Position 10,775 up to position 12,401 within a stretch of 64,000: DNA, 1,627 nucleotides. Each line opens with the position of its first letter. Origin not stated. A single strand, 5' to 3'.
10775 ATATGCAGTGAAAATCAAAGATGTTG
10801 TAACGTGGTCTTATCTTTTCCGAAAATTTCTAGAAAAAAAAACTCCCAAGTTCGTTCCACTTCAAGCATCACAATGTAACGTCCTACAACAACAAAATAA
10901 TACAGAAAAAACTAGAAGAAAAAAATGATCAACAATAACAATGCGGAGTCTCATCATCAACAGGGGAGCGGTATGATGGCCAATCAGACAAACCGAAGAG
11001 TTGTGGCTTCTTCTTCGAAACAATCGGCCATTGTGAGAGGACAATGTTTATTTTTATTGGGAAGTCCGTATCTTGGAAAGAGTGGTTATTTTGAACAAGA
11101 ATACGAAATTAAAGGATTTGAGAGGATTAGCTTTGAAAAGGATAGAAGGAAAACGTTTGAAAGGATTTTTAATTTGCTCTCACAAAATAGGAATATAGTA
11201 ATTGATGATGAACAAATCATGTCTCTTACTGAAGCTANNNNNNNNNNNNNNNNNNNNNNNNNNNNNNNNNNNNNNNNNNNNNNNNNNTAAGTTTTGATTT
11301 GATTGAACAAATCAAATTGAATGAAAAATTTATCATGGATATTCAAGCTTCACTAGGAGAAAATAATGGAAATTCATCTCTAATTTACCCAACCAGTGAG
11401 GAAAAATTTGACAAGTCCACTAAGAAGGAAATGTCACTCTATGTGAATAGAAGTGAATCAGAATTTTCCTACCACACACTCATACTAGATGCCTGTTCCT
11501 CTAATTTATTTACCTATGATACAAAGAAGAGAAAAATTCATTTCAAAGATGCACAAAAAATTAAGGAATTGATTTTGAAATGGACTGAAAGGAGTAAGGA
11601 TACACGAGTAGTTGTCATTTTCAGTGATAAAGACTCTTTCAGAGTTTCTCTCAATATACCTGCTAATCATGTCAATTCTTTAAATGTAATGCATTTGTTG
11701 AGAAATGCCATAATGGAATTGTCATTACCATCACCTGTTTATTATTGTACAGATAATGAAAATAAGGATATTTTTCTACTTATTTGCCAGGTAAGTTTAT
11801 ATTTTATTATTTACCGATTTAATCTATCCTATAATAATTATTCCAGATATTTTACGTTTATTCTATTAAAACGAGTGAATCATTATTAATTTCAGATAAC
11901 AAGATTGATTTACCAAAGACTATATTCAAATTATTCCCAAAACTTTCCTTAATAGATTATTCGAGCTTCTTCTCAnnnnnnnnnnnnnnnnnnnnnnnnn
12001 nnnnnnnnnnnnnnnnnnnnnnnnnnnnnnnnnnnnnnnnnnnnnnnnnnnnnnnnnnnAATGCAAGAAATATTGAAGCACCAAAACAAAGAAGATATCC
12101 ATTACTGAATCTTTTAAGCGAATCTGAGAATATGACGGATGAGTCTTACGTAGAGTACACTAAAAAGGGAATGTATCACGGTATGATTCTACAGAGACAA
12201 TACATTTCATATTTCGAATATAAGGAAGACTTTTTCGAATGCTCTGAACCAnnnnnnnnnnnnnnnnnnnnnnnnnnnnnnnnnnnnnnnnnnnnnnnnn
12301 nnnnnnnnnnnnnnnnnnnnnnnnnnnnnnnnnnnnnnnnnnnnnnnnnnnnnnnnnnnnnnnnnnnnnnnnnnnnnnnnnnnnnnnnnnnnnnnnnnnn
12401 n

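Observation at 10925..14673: P-loop kinase - SWIM zinc finger - RPA70-like OB-fold protein, possibly with a frame-shifted acidic tail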

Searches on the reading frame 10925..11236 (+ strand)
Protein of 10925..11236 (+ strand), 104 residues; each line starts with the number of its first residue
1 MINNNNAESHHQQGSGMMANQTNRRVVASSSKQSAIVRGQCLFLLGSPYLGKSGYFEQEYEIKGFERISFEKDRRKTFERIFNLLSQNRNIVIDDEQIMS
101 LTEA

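Call 5: search_protein_families(library=pfam, max_evalue=1, proteins=[window:10925-11236:+])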
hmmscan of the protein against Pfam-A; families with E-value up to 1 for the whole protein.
seq(104 aa): 1 family
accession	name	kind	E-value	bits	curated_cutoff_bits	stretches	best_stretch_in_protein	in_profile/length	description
PF24322.2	Tle3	-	0.13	12.2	27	1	37-91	209-261/321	T6SS Tle3 phospholipase effector domain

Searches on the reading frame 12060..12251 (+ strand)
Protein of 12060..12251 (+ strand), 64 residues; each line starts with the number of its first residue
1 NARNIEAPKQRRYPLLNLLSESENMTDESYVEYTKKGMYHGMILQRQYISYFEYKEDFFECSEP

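Call 76: search_solved_structures(query=A11, max_evalue=10, show_alignments=2)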
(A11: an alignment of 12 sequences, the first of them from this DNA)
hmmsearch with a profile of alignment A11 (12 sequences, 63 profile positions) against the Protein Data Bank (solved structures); distinct sequences matched with E-value up to 10: 5.
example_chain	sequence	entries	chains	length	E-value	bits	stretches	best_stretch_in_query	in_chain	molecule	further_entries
6jlq_A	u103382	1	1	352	0.29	14.1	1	29-62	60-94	Ubiquitin carboxyl-terminal hydrolase 46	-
5cvm_A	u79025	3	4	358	0.29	14.1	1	29-62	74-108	Ubiquitin carboxyl-terminal hydrolase 46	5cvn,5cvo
5l8h_A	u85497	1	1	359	0.3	14.1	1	29-62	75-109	Ubiquitin carboxyl-terminal hydrolase 46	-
6vtj_A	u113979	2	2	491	0.8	12.7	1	33-62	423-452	Non-ribosomal peptide synthetase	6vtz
3t4x_A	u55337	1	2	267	0.96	12.4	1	26-52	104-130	Oxidoreductase, short chain dehydrogenase/reductase family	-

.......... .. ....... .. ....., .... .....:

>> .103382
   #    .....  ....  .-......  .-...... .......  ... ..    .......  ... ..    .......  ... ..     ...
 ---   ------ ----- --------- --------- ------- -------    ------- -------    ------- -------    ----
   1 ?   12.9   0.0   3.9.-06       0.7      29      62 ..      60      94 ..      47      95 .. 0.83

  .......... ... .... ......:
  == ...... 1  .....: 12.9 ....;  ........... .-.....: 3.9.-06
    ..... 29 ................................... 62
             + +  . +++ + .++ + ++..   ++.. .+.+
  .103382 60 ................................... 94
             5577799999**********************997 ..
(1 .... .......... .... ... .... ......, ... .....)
